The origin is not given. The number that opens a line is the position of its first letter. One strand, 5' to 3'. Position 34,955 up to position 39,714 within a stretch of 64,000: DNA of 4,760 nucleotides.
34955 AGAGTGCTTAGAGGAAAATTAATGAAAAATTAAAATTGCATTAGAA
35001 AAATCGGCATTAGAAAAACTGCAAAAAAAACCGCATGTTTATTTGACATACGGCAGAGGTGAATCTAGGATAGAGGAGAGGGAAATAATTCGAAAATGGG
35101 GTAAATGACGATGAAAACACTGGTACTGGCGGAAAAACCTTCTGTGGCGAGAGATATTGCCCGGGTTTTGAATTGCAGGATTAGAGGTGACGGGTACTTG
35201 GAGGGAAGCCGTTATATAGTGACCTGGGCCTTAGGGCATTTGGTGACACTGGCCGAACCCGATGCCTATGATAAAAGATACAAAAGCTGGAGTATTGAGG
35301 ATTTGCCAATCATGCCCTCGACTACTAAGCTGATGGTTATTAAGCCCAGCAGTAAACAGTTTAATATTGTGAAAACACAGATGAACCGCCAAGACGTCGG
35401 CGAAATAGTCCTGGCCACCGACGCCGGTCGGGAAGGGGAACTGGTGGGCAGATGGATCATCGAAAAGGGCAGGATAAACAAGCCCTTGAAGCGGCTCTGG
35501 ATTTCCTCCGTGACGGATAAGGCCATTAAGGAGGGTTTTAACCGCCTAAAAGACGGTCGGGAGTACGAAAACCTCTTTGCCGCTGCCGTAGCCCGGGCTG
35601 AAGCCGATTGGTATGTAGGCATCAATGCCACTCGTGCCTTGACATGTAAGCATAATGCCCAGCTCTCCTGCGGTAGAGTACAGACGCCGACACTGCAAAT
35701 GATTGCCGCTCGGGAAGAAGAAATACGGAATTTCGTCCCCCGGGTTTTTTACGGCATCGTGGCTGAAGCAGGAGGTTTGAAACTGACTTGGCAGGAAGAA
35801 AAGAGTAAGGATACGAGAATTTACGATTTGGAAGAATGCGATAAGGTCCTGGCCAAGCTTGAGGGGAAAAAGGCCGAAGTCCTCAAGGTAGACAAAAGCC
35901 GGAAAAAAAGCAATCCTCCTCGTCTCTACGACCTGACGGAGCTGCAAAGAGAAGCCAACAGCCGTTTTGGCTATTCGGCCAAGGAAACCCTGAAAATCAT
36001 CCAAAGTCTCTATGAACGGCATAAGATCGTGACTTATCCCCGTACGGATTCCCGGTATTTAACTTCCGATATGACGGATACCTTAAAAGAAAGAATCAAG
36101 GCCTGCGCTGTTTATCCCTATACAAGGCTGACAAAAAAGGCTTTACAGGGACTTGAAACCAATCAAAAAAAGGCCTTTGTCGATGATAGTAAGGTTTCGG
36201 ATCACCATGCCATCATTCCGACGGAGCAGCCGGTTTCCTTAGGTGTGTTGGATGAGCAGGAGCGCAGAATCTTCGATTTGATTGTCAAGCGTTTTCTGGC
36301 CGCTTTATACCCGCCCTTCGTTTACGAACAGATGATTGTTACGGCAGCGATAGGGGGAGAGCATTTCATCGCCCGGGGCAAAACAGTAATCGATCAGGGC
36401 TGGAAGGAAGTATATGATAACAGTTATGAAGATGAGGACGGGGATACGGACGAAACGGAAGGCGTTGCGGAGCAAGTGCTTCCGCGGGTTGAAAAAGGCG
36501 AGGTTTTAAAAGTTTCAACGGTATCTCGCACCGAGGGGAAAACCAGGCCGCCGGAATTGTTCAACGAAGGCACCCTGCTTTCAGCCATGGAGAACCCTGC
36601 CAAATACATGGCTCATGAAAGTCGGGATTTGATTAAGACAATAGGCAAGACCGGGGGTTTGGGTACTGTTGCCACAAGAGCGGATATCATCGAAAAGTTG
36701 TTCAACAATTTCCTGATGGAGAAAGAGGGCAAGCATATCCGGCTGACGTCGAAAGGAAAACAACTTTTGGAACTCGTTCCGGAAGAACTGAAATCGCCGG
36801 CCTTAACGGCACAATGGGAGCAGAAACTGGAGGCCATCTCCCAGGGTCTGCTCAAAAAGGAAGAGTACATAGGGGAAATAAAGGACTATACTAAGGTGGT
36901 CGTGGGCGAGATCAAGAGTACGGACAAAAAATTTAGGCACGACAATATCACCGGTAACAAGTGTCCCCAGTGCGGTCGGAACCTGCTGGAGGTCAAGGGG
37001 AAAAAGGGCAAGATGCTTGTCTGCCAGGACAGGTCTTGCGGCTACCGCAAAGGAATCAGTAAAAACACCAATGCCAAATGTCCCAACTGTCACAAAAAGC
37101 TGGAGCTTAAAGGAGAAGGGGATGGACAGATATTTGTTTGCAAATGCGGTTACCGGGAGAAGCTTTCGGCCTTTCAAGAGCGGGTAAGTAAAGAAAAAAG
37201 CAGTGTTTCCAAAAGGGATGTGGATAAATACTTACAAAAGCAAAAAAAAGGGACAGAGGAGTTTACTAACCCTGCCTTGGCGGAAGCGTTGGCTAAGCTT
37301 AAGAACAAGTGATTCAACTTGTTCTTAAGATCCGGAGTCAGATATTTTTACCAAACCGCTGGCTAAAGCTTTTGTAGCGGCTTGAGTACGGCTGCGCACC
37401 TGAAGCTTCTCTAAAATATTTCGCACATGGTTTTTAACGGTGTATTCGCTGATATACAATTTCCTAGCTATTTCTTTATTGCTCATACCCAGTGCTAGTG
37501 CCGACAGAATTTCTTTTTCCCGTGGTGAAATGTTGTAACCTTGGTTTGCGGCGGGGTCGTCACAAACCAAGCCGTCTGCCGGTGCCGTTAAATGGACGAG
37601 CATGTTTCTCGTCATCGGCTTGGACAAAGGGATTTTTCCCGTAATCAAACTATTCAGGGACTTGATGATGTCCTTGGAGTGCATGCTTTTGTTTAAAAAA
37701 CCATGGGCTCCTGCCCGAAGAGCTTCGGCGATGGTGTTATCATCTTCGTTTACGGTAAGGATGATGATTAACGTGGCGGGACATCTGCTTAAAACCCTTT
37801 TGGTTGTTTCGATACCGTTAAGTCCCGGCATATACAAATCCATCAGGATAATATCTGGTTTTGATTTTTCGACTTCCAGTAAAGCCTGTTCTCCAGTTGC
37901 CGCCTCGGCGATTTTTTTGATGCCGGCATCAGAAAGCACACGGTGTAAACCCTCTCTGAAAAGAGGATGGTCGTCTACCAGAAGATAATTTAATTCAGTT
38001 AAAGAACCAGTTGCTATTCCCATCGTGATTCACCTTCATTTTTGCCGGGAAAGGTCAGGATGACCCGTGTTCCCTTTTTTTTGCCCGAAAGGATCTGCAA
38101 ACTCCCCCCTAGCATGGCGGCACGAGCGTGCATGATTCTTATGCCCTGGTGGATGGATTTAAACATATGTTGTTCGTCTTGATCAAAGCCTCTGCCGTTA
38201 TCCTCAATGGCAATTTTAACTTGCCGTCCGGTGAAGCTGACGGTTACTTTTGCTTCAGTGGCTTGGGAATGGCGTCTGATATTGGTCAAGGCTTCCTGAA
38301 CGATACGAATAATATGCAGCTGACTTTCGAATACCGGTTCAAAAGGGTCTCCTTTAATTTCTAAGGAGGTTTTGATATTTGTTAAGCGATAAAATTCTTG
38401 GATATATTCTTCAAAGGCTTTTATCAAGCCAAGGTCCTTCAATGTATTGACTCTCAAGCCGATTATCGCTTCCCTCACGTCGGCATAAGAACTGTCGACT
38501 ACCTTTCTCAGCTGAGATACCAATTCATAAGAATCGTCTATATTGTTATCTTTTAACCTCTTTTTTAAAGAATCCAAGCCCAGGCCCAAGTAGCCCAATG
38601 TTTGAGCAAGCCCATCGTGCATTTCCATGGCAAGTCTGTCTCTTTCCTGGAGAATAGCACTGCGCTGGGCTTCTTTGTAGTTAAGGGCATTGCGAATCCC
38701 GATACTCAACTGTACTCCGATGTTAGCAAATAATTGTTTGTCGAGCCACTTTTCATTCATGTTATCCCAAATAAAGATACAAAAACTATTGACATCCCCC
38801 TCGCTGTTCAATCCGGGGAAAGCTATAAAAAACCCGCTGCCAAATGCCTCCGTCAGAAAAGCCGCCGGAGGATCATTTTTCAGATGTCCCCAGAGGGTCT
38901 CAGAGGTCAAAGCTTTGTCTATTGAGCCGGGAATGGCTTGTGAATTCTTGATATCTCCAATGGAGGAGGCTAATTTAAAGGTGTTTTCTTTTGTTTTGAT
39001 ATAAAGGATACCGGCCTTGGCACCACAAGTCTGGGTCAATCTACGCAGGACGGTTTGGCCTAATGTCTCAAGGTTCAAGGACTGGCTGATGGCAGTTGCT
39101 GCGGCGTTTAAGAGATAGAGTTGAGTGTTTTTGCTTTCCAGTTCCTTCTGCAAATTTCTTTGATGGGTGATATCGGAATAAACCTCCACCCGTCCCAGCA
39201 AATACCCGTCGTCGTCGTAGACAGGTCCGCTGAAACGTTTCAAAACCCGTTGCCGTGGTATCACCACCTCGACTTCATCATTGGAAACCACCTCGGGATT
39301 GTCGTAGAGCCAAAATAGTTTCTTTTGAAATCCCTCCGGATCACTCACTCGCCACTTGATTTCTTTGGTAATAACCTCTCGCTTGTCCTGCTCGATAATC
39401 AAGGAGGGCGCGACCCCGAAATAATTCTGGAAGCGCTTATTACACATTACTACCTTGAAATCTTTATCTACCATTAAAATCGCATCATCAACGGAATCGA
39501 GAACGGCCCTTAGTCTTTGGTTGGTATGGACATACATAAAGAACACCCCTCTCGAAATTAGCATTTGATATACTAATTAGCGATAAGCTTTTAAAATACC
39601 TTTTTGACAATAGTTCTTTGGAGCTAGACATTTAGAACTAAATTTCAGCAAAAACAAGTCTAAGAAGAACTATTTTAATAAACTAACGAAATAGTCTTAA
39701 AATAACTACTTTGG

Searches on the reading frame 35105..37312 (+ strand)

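Call 5: search_protein_families(library=pfam, proteins=[window:35105-37312:+])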
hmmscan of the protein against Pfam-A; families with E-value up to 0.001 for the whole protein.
window:35105-37312:+ (735 aa): 2 families
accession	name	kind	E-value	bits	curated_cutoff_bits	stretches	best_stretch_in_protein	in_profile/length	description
PF01131.25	Topoisom_bac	-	1.4e-118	396.9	35.1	1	153-589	2-410/411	DNA topoisomerase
PF01751.28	Toprim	-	1.1e-11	45.2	23.1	1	5-134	1-94/96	Toprim domain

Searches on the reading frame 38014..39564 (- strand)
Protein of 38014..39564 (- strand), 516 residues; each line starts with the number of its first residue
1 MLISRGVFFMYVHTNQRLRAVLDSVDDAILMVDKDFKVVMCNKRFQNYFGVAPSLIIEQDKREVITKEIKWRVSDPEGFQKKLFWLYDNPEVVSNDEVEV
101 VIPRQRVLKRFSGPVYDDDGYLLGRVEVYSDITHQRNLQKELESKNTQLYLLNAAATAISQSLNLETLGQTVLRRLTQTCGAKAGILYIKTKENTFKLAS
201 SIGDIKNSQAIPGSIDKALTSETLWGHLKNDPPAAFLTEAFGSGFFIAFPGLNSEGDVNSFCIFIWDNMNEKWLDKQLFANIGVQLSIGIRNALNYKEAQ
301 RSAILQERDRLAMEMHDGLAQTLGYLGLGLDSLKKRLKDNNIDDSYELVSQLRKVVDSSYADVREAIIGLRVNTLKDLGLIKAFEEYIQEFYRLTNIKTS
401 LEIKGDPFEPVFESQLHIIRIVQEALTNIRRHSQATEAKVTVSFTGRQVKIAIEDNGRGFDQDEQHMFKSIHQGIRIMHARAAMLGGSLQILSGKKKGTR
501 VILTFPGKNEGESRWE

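Call 43: search_protein_families(library=ncbifam, proteins=[window:38014-39564:-], max_evalue=1e-10)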
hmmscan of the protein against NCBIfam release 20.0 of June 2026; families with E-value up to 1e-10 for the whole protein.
window:38014-39564:- (516 aa): 7 families
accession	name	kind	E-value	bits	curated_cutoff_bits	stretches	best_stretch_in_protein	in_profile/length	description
NF008184.0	PRK10935.1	equivalog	1.6e-39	136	553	1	271-510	327-562/565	nitrate/nitrite two-component system sensor histidine kinase NarQ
NF007896.0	PRK10600.1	equivalog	5.8e-35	121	578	1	276-508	359-586/598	nitrate/nitrite two-component system sensor histidine kinase NarX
NF052443.1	SensHisKinMctS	equivalog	6.8e-34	117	700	1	306-507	249-448/457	two-component system sensor histidine kinase MctS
NF047786.1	his_kin_MadS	equivalog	3.7e-22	79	500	1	298-506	220-434/434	MadS family sensor histidine kinase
NF008649.0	PRK11644.1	equivalog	1e-21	77.3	408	1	308-507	304-496/499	signal transduction histidine-protein kinase/phosphatase UhpB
NF052531.1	Strep_LiaS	equivalog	1.2e-20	74.1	450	1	299-506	124-326/328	envelope stress sensor histidine kinase LiaS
NF047322.1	HK_morpho_MacS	equivalog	5e-11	42.4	300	0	298-506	172-367/367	MacS family sensor histidine kinase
